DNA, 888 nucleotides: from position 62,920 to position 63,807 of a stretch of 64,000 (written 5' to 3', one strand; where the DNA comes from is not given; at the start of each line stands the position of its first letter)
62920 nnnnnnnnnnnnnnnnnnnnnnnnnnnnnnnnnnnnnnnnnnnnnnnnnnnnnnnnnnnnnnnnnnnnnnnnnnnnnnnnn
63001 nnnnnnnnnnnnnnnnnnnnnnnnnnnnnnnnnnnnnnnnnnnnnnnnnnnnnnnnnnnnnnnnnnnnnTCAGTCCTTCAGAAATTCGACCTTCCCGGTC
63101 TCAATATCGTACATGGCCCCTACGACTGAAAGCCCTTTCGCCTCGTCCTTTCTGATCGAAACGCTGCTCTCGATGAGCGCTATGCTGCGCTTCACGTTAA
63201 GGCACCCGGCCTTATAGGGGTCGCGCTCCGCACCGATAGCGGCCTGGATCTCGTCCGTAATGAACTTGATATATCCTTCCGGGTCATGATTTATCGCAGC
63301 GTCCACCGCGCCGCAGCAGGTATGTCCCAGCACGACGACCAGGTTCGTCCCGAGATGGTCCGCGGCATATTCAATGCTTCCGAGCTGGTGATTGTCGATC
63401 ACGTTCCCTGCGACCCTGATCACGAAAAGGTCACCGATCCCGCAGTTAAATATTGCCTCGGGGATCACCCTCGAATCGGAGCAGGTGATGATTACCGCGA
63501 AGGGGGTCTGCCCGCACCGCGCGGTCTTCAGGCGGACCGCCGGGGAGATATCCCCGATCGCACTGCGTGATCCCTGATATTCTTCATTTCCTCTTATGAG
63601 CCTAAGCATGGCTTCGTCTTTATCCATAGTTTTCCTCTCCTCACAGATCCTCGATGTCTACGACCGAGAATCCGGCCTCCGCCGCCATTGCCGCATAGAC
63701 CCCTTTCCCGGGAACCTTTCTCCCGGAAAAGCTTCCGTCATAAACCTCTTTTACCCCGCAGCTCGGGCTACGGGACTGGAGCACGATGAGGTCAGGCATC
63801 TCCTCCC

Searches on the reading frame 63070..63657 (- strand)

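Call 26: search_protein_families(library=pfam, proteins=[window:63070-63657:-], max_evalue=0.001)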
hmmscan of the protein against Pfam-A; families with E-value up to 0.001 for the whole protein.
window:63070-63657:- (195 aa): 1 family
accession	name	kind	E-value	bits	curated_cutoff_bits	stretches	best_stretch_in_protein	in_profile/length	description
PF00484.24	Pro_CA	-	2.7e-35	122.4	25.7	1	54-190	1-156/156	Carbonic anhydrase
